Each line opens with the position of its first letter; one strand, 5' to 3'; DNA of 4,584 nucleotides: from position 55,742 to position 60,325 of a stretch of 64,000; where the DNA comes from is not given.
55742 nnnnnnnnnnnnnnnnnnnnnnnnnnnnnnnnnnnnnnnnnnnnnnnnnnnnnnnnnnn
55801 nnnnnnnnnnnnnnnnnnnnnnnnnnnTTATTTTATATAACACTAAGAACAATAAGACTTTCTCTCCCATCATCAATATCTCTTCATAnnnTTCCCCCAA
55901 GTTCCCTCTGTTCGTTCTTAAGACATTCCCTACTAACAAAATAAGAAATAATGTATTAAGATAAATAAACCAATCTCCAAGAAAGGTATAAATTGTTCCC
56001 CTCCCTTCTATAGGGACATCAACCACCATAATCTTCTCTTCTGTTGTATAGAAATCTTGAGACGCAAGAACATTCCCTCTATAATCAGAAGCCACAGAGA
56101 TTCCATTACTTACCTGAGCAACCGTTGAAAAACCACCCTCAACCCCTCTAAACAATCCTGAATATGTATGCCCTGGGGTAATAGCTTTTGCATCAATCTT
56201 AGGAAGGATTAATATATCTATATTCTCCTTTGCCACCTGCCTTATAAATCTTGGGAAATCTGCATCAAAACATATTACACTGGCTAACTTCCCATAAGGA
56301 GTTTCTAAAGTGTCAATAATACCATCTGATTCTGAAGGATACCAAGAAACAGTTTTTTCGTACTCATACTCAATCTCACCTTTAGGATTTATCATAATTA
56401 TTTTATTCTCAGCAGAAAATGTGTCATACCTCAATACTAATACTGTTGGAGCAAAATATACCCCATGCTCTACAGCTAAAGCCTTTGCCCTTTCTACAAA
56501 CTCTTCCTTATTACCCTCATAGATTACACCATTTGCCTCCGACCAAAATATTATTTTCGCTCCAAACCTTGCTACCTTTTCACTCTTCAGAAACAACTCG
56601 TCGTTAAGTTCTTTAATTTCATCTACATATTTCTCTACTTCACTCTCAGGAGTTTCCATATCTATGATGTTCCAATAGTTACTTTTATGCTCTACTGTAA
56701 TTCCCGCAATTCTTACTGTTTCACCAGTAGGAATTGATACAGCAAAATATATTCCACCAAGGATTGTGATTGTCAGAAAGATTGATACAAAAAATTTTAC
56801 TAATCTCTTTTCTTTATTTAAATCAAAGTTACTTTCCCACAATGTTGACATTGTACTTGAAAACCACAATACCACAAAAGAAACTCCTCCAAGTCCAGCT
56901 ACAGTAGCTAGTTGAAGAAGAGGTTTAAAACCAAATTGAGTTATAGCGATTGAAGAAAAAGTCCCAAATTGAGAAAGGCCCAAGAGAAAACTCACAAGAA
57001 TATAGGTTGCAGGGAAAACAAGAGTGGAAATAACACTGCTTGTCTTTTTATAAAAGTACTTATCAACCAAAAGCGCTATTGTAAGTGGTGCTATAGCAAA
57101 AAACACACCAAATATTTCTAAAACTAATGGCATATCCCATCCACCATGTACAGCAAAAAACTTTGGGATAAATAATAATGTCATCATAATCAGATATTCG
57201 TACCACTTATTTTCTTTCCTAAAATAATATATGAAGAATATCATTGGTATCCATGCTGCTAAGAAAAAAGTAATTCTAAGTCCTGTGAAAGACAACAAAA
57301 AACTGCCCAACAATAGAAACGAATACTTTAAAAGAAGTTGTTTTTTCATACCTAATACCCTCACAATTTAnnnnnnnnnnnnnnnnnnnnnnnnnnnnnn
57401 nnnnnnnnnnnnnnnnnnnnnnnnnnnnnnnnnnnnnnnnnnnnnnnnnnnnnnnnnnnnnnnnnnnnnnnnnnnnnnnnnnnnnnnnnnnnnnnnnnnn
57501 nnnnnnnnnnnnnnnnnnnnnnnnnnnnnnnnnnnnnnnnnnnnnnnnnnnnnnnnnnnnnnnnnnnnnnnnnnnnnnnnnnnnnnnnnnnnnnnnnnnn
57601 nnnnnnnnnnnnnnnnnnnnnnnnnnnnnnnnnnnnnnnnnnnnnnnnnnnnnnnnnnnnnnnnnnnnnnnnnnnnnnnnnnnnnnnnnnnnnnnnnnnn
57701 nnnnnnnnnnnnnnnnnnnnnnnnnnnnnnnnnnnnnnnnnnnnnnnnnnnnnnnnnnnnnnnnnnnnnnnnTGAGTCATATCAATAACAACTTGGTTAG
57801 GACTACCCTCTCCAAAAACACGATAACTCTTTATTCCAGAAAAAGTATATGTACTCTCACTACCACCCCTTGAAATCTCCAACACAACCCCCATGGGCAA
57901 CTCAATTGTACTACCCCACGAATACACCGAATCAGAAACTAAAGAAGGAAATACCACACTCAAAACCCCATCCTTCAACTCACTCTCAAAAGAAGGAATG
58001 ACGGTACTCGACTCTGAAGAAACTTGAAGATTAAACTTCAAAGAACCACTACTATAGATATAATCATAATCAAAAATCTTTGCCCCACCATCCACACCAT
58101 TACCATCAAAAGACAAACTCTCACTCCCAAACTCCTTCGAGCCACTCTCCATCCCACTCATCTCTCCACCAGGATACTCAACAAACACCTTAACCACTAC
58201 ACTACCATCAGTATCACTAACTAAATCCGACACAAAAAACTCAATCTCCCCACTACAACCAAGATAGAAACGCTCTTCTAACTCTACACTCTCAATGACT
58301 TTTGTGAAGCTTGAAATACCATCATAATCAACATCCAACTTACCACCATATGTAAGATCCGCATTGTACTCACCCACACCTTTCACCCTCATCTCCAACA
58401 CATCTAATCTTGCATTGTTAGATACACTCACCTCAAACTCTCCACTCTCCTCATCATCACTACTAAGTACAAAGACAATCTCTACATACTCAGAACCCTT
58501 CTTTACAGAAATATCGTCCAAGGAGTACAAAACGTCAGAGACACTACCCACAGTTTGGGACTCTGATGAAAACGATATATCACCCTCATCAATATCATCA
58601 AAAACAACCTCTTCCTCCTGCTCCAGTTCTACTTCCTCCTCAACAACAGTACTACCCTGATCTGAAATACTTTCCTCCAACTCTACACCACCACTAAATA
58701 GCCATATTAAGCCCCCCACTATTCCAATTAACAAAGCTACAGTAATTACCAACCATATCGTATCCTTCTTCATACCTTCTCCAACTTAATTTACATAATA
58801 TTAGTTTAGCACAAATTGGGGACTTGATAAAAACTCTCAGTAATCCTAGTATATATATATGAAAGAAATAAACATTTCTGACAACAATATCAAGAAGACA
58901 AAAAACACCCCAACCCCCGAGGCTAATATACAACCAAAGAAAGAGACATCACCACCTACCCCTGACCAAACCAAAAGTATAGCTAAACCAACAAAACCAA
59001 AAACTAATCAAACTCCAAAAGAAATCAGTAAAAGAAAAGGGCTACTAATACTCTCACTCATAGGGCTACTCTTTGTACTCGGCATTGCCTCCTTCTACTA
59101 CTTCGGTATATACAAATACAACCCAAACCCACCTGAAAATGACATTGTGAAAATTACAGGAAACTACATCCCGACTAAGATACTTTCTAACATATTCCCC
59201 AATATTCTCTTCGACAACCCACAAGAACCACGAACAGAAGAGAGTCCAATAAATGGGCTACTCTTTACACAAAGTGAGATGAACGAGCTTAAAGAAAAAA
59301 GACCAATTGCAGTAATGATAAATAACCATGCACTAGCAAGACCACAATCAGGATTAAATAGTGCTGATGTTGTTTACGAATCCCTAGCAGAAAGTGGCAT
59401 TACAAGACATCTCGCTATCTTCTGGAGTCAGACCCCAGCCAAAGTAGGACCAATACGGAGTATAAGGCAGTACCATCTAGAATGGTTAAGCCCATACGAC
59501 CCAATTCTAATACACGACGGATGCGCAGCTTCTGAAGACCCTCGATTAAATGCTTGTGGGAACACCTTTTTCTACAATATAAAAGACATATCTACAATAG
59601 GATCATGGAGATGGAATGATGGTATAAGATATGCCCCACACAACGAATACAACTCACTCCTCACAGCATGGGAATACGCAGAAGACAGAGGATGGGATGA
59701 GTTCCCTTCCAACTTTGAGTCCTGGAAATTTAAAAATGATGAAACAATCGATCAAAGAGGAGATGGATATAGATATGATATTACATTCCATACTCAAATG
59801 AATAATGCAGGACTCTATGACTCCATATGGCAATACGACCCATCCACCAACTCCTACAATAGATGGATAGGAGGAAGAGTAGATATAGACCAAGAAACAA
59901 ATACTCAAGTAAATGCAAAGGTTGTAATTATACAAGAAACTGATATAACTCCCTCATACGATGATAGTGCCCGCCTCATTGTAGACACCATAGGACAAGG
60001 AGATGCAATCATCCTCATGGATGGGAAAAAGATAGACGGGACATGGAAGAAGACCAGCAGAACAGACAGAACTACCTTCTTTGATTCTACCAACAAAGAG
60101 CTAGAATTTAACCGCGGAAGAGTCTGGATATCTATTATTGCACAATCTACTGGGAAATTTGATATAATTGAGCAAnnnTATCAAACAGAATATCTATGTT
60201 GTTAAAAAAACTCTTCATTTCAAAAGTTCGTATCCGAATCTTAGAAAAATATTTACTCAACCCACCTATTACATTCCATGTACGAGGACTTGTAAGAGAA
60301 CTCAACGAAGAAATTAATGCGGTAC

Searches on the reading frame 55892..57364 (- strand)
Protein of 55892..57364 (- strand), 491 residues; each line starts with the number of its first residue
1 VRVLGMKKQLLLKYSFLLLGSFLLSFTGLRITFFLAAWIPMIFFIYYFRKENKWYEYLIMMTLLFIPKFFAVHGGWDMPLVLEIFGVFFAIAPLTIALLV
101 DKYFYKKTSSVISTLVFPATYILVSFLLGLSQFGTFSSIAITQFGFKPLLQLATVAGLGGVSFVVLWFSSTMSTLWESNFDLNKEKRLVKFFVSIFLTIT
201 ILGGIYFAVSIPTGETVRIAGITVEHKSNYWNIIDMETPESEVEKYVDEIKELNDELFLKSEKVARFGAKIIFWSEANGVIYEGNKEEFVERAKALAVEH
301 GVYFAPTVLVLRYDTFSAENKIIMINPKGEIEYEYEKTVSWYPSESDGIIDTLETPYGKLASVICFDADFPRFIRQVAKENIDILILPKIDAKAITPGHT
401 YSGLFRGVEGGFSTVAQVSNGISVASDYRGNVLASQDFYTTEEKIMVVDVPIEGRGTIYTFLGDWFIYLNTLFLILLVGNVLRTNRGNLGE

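Call 66: search_protein_families(library=pfam, proteins=[window:55892-57364:-], max_evalue=0.00001)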
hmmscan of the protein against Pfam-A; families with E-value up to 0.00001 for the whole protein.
window:55892-57364:- (491 aa): 1 family
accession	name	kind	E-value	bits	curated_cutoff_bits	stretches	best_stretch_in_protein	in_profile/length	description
PF00795.27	CN_hydrolase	-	1.8e-12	47.6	23.2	1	241-453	12-249/256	Carbon-nitrogen hydrolase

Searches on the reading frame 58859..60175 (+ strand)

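Call 66: search_protein_families(library=pfam, proteins=[window:58859-60175:+], max_evalue=0.00001)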
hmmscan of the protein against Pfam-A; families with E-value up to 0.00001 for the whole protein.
window:58859-60175:+ (439 aa): 2 families
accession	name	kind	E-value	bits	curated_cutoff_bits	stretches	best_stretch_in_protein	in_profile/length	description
PF11258.13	DUF3048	-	2.3e-38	132.1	25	1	142-279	9-147/148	Protein of unknown function (DUF3048) N-terminal domain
PF17479.7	DUF3048_C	-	8.8e-25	87.7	25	1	322-424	11-114/114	Protein of unknown function (DUF3048) C-terminal domain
